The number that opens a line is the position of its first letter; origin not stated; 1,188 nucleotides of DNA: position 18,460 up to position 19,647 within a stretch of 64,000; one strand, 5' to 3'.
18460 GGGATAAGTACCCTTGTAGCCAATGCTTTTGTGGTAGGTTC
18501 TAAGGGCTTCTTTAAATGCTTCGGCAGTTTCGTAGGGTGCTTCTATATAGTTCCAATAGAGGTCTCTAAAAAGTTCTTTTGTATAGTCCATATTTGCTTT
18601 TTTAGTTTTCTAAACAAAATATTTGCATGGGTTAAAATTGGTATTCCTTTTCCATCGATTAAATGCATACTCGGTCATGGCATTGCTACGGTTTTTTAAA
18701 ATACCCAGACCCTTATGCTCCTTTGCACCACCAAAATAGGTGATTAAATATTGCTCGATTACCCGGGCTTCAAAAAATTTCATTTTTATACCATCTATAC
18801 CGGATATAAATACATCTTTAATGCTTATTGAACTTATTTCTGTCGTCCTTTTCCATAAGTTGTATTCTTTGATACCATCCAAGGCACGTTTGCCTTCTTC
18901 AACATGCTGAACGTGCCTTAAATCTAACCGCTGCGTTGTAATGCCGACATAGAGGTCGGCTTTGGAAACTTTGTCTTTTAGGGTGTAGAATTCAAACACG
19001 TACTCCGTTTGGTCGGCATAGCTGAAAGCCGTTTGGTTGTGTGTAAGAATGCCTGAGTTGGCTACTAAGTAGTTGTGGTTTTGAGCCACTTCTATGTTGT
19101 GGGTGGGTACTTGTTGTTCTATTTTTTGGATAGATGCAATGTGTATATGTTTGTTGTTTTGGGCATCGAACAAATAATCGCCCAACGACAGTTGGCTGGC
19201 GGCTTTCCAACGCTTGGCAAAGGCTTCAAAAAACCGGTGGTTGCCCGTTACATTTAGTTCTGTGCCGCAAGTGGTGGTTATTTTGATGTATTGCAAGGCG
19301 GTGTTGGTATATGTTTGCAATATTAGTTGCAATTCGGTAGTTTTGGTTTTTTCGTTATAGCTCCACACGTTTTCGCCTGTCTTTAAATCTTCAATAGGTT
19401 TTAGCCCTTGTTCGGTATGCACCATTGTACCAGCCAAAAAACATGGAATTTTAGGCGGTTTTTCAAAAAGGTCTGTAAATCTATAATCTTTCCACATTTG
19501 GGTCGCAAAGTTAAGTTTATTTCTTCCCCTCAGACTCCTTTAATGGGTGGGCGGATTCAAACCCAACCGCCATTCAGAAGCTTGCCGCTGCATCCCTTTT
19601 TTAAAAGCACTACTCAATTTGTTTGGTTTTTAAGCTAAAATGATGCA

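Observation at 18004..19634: Orphan Hint-domain toxin / immunity-like cassette bracketed by ~70-bp direct repeats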

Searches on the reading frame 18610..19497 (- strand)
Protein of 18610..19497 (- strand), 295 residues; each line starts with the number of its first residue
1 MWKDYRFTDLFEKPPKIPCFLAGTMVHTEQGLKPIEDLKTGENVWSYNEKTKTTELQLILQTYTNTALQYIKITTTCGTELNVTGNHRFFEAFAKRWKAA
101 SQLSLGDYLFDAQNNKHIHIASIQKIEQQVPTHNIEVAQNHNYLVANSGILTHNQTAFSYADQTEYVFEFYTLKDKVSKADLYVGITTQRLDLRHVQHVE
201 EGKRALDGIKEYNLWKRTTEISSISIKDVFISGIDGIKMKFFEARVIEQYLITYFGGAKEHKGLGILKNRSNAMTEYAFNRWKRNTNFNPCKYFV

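Call 4: search_protein_families(library=pfam, proteins=[window:18610-19497:-], max_evalue=1)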
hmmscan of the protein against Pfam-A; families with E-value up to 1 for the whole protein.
window:18610-19497:- (295 aa): 4 families
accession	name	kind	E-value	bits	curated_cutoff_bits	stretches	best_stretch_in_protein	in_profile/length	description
PF07591.16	PT-HINT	-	9.2e-14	52.3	27.7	1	25-155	1-137/137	Pretoxin HINT domain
PF14890.11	Intein_splicing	-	9.7e-11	42.1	35.8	1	30-125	6-107/155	Intein splicing domain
PF01079.26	Hint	-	3.1e-08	33.9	29.7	1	19-128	13-134/213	Hint module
PF13403.11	Hint_2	-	5.8e-08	33.7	28.4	1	18-52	1-35/147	Hint domain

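Call 5: search_protein_families(library=ncbifam, proteins=[window:18610-19497:-], max_evalue=1)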
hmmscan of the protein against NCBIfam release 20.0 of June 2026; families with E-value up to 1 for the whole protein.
window:18610-19497:- (295 aa): 4 families
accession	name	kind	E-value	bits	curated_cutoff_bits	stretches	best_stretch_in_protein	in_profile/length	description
TIGR01445.1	intein_Nterm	domain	2.4e-06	28.4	24.5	1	19-90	1-82/83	intein N-terminal splicing region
NF005852.0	PRK07773.1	equivalog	2.7e-06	25.9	780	1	19-112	398-493/886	replicative DNA helicase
TIGR01443.1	intein_Cterm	domain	2.3e-05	24.5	15.6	1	134-154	4-23/24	intein C-terminal splicing region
NF009544.0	PRK12928.1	subfamily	0.11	11.7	210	1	52-140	94-182/300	lipoyl synthase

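Call 8: search_solved_structures(query=window:18610-19497:-, max_evalue=10, show_alignments=2)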
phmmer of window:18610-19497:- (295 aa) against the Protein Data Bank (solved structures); distinct sequences matched with E-value up to 10: 15.
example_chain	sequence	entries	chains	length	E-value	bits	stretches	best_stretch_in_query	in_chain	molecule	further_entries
2lwy_A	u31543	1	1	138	2.1e-12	50.4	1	18-154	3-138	BACTERIAL INTEIN-LIKE DOMAIN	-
4o1r_A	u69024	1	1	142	2.6e-06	30.3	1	29-154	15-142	Replicative DNA helicase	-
7cfv_A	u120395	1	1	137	1.2e-05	28.1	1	25-154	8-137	Spl DnaX mini-intein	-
6y75_A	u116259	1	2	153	0.00013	24.8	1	20-154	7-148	NAD(P)(+)--arginine ADP-ribosyltransferase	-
6tmm_AAA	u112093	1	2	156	0.00013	24.7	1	20-154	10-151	NAD(P)(+)--arginine ADP-ribosyltransferase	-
6tmm_BBB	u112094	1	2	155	0.00014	24.7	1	20-154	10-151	NAD(P)(+)--arginine ADP-ribosyltransferase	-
6y75_B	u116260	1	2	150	0.00016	24.4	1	20-153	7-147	NAD(P)(+)--arginine ADP-ribosyltransferase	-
1mi8_A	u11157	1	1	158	0.0025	20.6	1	32-110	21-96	DnaB intein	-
6frg_A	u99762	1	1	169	0.003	20.3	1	34-111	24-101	Replicative DNA helicase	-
6frh_A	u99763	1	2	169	0.003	20.3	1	34-111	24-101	Replicative DNA helicase,Replicative DNA helicase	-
8w20_A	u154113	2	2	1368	0.0073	19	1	19-155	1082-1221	Intein C-terminal splicing domain-containing protein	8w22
4e2u_A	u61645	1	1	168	0.0086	18.8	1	63-154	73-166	Pho radA intein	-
6qaz_A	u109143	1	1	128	0.068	15.9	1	24-154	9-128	cyanophage-like gp41-1 intein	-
6fre_A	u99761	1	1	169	0.073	15.7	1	34-111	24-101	Replicative DNA helicase,Replicative DNA helicase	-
5lkb_A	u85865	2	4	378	0.4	13.3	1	66-217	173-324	Glutathione S-transferase omega-like 2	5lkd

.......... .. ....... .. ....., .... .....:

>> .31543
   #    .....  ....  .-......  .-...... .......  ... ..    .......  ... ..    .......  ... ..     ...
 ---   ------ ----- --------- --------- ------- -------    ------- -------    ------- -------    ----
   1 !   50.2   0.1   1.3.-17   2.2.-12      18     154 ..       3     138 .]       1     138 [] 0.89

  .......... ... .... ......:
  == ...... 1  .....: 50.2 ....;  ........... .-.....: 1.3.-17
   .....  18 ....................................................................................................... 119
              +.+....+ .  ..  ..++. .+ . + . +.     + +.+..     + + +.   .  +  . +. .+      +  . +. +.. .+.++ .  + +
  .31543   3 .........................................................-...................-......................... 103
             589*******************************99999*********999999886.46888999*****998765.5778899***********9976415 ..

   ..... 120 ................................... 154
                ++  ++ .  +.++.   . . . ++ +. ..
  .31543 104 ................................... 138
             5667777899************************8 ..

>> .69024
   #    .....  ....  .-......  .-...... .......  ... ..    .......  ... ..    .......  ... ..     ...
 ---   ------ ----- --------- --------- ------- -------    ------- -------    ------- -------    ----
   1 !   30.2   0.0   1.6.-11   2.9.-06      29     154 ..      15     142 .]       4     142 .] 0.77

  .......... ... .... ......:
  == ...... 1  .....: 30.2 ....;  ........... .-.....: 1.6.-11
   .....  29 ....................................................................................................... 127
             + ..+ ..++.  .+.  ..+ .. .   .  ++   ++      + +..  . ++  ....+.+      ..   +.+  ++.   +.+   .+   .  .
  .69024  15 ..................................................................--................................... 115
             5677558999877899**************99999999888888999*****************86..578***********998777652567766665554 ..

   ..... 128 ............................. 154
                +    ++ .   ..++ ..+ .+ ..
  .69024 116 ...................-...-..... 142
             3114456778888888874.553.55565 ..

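Call 10: find_homologous_proteins(query=window:18610-19497:-, max_evalue=0.001)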
Query window:18610-19497:- (295 aa): 6 proteins with E <= 0.001 among 341 candidates.
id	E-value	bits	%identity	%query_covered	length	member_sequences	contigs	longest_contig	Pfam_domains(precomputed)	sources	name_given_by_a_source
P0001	9.0e-199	677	100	100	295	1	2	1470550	PF07591.16,PF01079.26,PF13403.12,PF14890.12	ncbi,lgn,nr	ncbi:MAG: hypothetical protein H6607_03445 [Flavobacteriales bacterium]|nr:hypothetical protein [Fla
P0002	1.9e-98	348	56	100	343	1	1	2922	PF07591.16,PF13403.12,PF14890.12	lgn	-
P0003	1.5e-93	331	52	100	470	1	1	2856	PF07591.16,PF13403.12,PF14890.12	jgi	jgi:hypothetical protein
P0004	5.3e-47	179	40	94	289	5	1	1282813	PF07591.16,PF14890.12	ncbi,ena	-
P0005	1.3e-42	164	36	99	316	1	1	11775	PF07591.16,PF13403.12,PF14890.12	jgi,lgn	jgi:hypothetical protein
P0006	3.6e-19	87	39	47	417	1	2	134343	PF07591.16,PF09479.17,PF13403.12,PF14890.12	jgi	-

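Call 16: find_encoding_contigs(protein=P0004, flank=8000, max_places=4)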
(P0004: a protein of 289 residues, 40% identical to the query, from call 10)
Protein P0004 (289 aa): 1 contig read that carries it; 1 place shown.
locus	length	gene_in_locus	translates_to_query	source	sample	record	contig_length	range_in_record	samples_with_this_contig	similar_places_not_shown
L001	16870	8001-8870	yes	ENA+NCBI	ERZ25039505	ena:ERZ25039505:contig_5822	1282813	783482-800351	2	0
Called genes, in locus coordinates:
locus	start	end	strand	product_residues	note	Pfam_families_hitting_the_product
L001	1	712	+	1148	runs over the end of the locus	-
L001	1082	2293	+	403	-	-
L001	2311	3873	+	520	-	-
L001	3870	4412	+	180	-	-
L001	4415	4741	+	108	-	-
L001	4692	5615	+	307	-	PF07591:PT-HINT, PF14890:Intein_splicing (faint)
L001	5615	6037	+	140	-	-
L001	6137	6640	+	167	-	-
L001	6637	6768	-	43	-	-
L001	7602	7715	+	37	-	-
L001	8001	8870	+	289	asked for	PF07591:PT-HINT, PF14890:Intein_splicing (faint)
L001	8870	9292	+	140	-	-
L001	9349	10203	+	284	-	PF13403:Hint_2 (faint), PF07591:PT-HINT, PF14890:Intein_splicing (weak)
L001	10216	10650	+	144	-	-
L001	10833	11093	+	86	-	-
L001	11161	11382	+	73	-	-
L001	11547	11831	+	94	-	-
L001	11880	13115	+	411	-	PF00872:Transposase_mut, PF10551:MULE (weak)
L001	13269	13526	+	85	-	-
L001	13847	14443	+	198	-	PF01520:Amidase_3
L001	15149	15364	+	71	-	-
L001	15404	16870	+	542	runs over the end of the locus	PF01734:Patatin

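Call 17: find_encoding_contigs(protein=P0005, flank=8000, max_places=4)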
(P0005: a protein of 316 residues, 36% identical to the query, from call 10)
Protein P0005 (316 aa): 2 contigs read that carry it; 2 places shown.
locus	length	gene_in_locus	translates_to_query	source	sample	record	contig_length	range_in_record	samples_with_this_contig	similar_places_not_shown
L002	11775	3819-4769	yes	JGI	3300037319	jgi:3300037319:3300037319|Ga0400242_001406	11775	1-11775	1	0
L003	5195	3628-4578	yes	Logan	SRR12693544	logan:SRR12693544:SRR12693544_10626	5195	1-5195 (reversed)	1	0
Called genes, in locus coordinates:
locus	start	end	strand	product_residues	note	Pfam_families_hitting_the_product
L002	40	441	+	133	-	-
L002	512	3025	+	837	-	PF15640:Tox-MPTase4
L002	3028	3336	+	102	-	-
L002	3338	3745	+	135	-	PF14567:SUKH_5, PF09346:SMI1_KNR4, PF14568:SUKH_6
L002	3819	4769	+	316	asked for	PF13403:Hint_2 (weak), PF07591:PT-HINT, PF14890:Intein_splicing (weak)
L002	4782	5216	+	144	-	-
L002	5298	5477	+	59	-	-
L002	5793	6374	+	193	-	-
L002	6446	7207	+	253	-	-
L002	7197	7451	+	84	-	-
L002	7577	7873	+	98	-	PF09346:SMI1_KNR4 (weak)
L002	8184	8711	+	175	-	PF03496:ADPrib_exo_Tox (weak)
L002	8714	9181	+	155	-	-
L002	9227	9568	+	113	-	PF15567:Imm35 (weak)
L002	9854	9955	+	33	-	-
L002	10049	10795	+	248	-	PF11153:DUF2931 (weak)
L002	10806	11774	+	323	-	?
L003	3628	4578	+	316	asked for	PF13403:Hint_2 (weak), PF07591:PT-HINT, PF14890:Intein_splicing (weak)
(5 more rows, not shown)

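Call 18: find_encoding_contigs(protein=P0002, flank=5000, max_places=3)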
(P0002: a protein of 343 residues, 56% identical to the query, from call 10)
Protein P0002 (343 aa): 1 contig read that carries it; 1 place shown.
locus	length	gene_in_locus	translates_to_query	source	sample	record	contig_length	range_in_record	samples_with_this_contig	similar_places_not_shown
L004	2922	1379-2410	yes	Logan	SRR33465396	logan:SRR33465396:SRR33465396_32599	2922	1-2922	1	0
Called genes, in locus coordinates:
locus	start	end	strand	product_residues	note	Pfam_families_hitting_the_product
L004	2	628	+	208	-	?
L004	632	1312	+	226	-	PF08928:PoNi_N, PF08929:PoNi_C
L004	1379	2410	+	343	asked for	PF13403:Hint_2 (weak), PF07591:PT-HINT, PF14890:Intein_splicing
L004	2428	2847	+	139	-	-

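Call 19: find_encoding_contigs(protein=P0003, flank=5000, max_places=3)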
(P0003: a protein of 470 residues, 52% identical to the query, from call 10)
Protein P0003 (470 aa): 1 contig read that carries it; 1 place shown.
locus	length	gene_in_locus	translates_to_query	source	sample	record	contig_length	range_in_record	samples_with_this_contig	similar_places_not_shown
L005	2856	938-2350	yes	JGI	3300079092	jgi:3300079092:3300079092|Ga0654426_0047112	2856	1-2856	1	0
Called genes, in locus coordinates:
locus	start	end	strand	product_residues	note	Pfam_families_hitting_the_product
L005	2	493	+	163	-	?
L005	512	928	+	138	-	-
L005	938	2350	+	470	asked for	PF13403:Hint_2 (weak), PF07591:PT-HINT, PF14890:Intein_splicing (weak)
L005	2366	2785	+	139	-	-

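Call 33: predict_structure(alignment_id=A4)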
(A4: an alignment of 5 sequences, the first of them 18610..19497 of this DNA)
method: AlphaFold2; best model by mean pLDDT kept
length: 295 residues; sequences in the alignment: 5
mean_pLDDT: 60.0   pTM: 0.47
mean pLDDT of the five models: 60.0, 59.3, 57.3, 57.2, 57.0
residues with pLDDT >= 90: 37; 70-90: 98; 50-70: 14; < 50: 146
segments of 3 or more residues with pLDDT < 50: 1-15, 156-244, 246-276, 287-295
pLDDT, mean of each block of 10 residues (from residue 1): 28 49 89 92 87 87 83 89 86 81 88 89 89 81 85 52 27 27 26 38 39 41 42 39 49 44 35 45 47 32
secondary structure, 60 per line:
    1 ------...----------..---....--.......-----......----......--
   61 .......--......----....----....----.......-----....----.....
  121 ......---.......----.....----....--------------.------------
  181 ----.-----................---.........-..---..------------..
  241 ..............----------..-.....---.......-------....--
elements in order: E25-28 E31-34 E43-48 E53-58 E61-67 E70-75 E80-83 E88-91 E96-99 E108-111 E116-126 E130-136 E141-145 E150-153 H191-206 H210-218 H241-254 H268-272 H276-282 H290-293

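Call 61: search_protein_families(library=pfam, proteins=[L001:1082-2293:+, L001:2311-3873:+, L001:3870-4412:+, L001:4415-4741:+, L001:6137-6640:+, L001:10833-11093:+, L002:40-441:+, L002:3028-3336:+, L004:2-628:+, L005:512-928:+], max_evalue=0.01)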
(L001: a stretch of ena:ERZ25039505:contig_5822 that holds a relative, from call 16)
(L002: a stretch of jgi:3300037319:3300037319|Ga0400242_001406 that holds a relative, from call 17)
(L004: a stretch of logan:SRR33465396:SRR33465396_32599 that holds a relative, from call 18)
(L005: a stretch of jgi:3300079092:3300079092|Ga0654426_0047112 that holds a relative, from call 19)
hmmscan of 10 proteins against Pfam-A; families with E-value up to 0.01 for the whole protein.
L001:1082-2293:+ (403 aa): 0 families

L001:2311-3873:+ (520 aa): 0 families

L001:3870-4412:+ (180 aa): 0 families

L001:4415-4741:+ (108 aa): 0 families

L001:6137-6640:+ (167 aa): 0 families

L001:10833-11093:+ (86 aa): 0 families

L002:40-441:+ (133 aa): 1 family
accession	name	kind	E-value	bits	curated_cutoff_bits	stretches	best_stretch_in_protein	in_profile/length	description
PF24319.2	DUF7491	-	0.004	17.8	30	1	87-131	43-87/90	Coiled-coil region of unknown function (DUF7491)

L002:3028-3336:+ (102 aa): 0 families

L004:2-628:+ (208 aa): 0 families

L005:512-928:+ (138 aa): 1 family
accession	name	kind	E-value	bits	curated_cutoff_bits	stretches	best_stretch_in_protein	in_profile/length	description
PF19654.4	DUF6157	-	0.0049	17.3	27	1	66-110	27-71/136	Family of unknown function (DUF6157)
